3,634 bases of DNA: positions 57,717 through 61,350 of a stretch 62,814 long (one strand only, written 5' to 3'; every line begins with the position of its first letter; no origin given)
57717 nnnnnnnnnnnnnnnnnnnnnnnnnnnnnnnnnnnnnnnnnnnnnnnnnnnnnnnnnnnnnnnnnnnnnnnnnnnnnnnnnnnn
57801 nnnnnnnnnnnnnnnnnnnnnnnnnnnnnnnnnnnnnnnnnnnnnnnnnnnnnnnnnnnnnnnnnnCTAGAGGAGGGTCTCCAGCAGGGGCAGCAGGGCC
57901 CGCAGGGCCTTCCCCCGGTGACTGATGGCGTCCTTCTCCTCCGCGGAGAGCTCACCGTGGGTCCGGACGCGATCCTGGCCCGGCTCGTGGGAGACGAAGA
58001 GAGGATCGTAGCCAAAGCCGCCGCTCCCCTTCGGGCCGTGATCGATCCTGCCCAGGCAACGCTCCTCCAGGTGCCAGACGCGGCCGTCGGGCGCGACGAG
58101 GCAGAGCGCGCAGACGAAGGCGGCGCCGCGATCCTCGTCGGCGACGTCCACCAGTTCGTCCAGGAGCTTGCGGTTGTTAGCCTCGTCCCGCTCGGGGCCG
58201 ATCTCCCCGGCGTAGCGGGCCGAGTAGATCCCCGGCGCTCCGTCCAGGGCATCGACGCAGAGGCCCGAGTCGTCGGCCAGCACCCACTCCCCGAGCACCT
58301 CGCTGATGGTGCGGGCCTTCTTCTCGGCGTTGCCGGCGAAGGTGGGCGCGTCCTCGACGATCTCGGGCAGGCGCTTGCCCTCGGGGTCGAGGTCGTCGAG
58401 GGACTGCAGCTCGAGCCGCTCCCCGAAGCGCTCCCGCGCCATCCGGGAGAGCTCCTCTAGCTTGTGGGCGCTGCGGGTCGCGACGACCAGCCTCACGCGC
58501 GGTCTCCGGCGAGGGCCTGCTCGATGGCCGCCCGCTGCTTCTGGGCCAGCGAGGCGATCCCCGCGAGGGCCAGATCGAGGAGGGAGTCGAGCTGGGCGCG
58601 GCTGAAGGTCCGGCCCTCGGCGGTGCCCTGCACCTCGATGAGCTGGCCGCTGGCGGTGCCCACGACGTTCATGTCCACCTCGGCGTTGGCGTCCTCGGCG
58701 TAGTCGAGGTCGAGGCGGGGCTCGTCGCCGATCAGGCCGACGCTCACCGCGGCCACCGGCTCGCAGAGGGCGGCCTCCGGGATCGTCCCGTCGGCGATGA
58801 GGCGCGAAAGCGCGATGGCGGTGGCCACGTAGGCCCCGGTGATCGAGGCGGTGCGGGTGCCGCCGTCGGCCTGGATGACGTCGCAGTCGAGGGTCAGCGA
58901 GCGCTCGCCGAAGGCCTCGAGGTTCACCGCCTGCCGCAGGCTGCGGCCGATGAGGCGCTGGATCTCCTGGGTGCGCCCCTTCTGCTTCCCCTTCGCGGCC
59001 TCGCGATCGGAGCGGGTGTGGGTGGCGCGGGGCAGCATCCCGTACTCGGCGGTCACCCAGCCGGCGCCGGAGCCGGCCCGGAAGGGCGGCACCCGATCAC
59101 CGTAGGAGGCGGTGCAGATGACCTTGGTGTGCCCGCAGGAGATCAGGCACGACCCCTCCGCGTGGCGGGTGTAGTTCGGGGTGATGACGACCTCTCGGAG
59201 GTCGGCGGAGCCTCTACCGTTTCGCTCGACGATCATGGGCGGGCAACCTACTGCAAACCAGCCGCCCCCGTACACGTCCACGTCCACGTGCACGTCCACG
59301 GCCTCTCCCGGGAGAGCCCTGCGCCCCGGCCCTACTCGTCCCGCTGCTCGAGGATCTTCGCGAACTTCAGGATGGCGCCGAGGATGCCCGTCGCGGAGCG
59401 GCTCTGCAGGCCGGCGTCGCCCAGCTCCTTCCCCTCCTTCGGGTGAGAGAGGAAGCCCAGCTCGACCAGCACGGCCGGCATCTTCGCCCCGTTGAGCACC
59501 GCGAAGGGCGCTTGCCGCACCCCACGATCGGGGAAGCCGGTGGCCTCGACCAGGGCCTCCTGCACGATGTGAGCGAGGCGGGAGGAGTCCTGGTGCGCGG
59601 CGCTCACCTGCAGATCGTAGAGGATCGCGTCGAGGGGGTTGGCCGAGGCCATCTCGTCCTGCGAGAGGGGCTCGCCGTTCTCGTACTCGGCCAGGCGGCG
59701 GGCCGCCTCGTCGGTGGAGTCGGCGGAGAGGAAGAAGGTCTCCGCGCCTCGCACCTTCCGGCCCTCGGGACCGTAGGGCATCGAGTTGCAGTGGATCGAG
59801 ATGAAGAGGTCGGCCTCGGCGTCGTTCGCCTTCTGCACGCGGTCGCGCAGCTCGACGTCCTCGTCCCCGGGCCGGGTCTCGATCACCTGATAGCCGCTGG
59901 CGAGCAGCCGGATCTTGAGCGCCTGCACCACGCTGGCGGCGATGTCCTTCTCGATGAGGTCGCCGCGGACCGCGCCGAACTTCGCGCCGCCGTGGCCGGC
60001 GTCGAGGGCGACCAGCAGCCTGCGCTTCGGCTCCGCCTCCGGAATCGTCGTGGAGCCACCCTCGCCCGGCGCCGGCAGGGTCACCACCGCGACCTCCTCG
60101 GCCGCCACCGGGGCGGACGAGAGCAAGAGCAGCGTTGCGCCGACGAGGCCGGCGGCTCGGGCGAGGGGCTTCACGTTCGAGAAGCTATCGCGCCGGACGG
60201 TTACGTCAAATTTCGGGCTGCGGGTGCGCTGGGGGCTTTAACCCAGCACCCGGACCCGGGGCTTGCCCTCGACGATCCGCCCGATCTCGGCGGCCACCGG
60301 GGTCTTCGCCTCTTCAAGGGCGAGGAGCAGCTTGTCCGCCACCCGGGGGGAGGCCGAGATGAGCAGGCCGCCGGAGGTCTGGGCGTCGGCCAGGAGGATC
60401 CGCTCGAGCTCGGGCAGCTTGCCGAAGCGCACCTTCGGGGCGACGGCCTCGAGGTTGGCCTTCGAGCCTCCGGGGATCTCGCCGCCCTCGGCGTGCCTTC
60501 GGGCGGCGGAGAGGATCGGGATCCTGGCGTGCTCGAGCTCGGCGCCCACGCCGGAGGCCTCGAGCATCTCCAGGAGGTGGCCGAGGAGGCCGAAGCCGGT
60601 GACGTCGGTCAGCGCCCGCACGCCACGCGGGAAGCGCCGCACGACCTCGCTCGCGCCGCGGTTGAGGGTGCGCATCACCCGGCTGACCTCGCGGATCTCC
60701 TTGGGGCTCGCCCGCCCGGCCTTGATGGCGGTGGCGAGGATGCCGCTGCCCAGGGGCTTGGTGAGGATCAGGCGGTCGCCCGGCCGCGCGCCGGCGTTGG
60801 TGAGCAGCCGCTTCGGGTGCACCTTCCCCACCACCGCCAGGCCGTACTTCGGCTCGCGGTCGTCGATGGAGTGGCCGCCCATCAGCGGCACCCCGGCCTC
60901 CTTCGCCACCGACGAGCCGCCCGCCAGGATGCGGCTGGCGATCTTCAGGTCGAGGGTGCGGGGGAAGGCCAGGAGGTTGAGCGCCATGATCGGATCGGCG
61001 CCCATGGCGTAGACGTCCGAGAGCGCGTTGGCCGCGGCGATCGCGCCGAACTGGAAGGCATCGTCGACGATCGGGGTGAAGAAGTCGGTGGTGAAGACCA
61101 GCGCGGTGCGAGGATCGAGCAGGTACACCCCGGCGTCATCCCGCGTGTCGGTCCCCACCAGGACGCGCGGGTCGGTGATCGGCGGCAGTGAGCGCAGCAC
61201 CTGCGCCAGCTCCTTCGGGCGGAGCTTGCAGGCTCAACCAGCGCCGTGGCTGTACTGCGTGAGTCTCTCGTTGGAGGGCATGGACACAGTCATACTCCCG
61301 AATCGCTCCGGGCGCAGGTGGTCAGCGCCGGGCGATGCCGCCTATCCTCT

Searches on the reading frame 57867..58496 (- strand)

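Call 69: search_protein_families(library=pfam, proteins=[window:57867-58496:-])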
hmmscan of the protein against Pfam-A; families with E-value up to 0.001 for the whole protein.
window:57867-58496:- (209 aa): 1 family
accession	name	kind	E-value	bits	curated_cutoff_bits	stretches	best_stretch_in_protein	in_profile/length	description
PF01725.21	Ham1p_like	-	1.2e-57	195.2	22.5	1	3-202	1-184/186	Ham1 family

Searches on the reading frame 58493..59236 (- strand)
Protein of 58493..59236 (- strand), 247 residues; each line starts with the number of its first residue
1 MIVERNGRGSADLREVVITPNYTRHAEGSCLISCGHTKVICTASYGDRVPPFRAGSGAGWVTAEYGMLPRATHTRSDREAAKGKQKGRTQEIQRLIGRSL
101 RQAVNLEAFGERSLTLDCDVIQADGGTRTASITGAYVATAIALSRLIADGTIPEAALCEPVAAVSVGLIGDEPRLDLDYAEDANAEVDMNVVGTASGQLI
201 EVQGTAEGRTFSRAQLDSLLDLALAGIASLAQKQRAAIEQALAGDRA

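Call 9: search_protein_families(library=pfam, proteins=[window:58493-59236:-])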
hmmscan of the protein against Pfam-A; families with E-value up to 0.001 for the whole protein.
window:58493-59236:- (247 aa): 2 families
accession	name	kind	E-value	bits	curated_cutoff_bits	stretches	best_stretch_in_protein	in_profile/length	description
PF01138.27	RNase_PH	-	1.4e-26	93.9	25.5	1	13-142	2-127/130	3' exoribonuclease family, domain 1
PF03725.20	RNase_PH_C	-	2.6e-12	46.9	20.8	1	160-225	2-66/67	3' exoribonuclease family, domain 2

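Call 16: find_encoding_contigs(protein=window:58493-59236:-, flank=3000, max_places=10)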
Protein window:58493-59236:- (247 aa): no gene with exactly this product is on record in the collection.

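Call 17: find_homologous_proteins(query=window:58493-59236:-, max_evalue=1e-60)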
Query window:58493-59236:- (247 aa): 7945 proteins with E <= 1e-60 among 8000 candidates; the best 120 are listed.
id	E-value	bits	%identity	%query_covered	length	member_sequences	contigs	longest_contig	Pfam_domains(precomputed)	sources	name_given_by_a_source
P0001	1.2e-153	527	100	100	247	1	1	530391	PF03725.21,PF01138.28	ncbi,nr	ncbi:MAG: ribonuclease PH [Deltaproteobacteria bacterium]|nr:ribonuclease PH [Deltaproteobacteria ba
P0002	1.5e-127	442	84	98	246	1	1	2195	PF03725.21,PF01138.28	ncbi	-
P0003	1.9e-111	389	74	98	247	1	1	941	PF03725.21,PF01138.28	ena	-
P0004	5.7e-108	378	72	98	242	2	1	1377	PF03725.21,PF01138.28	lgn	-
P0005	2.4e-104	366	73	98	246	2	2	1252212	PF03725.21,PF01138.28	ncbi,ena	-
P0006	6.2e-103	361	70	98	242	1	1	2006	PF03725.21,PF01138.28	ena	-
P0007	2.8e-101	356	69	97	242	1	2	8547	PF03725.21,PF01138.28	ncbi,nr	ncbi:MAG: ribonuclease PH [Deltaproteobacteria bacterium]|nr:MAG: ribonuclease PH [Deltaproteobacter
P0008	4.7e-100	352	69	97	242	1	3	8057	PF03725.21,PF01138.28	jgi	jgi:ribonuclease PH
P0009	1.0e-98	347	67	98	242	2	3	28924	PF03725.21,PF01138.28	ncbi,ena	-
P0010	1.6e-95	337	66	98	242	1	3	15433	PF03725.21,PF01138.28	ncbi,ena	-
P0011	5.6e-93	329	67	94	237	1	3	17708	PF03725.21,PF01138.28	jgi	jgi:ribonuclease PH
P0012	2.1e-92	327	67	94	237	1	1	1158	PF03725.21,PF01138.28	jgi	jgi:ribonuclease PH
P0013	6.4e-92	325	67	94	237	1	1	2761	PF03725.21,PF01138.28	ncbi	-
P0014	7.1e-91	322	-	-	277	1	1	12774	PF03725.21,PF01138.28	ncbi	ncbi:MAG TPA: ribonuclease PH [Allosphingosinicella sp.]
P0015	1.7e-90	321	67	92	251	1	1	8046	PF03725.21,PF01138.28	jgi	jgi:ribonuclease PH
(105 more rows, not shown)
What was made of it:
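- RNase PH homologues are 237-247 aa and align from the annotated ATG (call 17).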

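Call 18: find_encoding_contigs(protein=P0001, flank=10000, max_places=4)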
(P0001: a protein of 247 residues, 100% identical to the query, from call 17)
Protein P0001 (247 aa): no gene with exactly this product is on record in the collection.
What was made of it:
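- Tried and rejected: The source contig could not be fetched through the RNase PH protein; it is not on record (calls 16, 18).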

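Call 19: find_encoding_contigs(protein=P0005, flank=10000, max_places=4)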
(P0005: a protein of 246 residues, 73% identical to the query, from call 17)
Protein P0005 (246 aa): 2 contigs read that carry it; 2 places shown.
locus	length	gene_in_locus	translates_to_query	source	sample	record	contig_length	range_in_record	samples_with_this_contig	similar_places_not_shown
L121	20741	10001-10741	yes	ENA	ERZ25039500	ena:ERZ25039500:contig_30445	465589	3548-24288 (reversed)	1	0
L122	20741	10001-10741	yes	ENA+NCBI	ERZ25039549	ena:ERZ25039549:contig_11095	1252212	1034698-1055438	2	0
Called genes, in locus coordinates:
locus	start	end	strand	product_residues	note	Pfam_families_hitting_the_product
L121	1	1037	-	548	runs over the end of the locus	PF00999:Na_H_Exchanger, PF02254:TrkA_N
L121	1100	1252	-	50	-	-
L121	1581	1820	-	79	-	PF01882:DUF58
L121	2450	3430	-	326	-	PF20030:bpMoxR, PF00004:AAA (faint), PF07726:AAA_3, PF07728:AAA_5, PF17863:AAA_lid_2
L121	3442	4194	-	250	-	-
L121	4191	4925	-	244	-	PF14258:DUF4350 (faint)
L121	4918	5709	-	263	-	PF13559:DUF4129 (weak)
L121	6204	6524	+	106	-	-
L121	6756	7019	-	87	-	-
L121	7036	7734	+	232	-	-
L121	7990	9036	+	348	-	PF00069:Pkinase, PF07714:PK_Tyr_Ser-Thr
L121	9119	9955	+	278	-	PF01520:Amidase_3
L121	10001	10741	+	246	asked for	PF01138:RNase_PH, PF03725:RNase_PH_C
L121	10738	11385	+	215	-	PF01725:Ham1p_like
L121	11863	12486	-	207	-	-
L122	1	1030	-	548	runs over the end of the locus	PF00999:Na_H_Exchanger, PF02254:TrkA_N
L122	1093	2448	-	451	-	PF01882:DUF58, PF13519:VWA_2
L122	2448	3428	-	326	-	PF20030:bpMoxR, PF00004:AAA (faint), PF07726:AAA_3, PF07728:AAA_5, PF17863:AAA_lid_2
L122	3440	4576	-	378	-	PF14258:DUF4350 (weak)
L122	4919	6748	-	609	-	-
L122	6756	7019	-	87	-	-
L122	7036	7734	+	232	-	-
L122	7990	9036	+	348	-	PF00069:Pkinase, PF07714:PK_Tyr_Ser-Thr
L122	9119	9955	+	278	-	PF01520:Amidase_3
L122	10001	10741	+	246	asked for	PF01138:RNase_PH, PF03725:RNase_PH_C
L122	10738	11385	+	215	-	PF01725:Ham1p_like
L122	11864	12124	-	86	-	-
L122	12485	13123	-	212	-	-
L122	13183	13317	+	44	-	-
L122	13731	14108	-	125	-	-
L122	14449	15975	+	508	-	PF05697:Trigger_N, PF05698:Trigger_C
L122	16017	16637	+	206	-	PF00574:CLP_protease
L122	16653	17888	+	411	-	PF06689:zf-C4_ClpX, PF01078:Mg_chelatase (faint), PF05496:RuvB_N (faint), PF00004:AAA, PF07724:AAA_2, PF07728:AAA_5 (weak), PF13401:AAA_22 (faint), PF10431:ClpB_D2-small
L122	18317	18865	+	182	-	PF02190:LON_substr_bdg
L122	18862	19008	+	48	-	-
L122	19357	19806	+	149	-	-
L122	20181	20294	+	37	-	PF05362:Lon_C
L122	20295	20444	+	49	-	-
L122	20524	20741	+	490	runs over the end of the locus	PF00672:HAMP (weak), PF00512:HisKA, PF02518:HATPase_c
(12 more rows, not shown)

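Call 43: find_encoding_contigs(protein=P0002, flank=3000, max_places=4)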
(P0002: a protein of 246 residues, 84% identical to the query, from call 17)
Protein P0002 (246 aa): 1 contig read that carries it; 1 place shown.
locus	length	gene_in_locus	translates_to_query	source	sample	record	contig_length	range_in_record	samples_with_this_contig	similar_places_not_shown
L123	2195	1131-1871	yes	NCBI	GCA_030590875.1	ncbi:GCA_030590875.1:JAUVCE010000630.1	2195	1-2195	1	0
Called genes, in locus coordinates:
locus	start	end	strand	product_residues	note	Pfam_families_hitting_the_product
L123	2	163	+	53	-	?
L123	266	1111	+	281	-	PF01520:Amidase_3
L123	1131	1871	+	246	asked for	PF01138:RNase_PH, PF03725:RNase_PH_C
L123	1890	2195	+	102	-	?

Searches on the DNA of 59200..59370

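Call 40: search_rna_families(source=window, start=59200, end=59370, threshold=evalue, max_evalue=10)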
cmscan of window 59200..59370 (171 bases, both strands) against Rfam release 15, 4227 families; matches with E-value up to 10: 0.
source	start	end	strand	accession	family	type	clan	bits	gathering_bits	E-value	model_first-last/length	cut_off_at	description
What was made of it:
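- On Any Rfam RNA family: Locus 2 has no hit (call 40).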

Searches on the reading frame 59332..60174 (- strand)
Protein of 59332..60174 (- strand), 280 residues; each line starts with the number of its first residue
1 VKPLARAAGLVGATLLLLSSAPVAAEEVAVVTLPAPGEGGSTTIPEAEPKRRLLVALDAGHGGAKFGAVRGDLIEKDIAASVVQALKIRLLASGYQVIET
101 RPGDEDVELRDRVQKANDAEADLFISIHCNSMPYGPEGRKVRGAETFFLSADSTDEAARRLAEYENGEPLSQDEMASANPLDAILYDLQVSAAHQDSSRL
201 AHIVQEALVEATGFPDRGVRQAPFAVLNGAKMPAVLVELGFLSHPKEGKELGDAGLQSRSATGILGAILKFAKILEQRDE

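Call 9: search_protein_families(library=pfam, proteins=[window:59332-60174:-])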
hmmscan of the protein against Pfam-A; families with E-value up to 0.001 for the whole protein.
window:59332-60174:- (280 aa): 1 family
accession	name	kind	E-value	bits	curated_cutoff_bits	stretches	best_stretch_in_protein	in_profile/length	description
PF01520.23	Amidase_3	-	4.1e-46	157.6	27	1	55-269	1-173/174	N-acetylmuramoyl-L-alanine amidase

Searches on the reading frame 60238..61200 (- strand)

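Call 9: search_protein_families(library=pfam, proteins=[window:60238-61200:-])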
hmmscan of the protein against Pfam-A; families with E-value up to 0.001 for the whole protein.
window:60238-61200:- (320 aa): 2 families
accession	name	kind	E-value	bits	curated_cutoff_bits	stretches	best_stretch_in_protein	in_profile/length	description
PF00586.29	AIRS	-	4.5e-28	98.3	24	1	21-127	2-112/112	AIR synthase related protein, N-terminal domain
PF02769.27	AIRS_C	-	5.7e-21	75.7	23.1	1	139-316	1-153/156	AIR synthase related protein, C-terminal domain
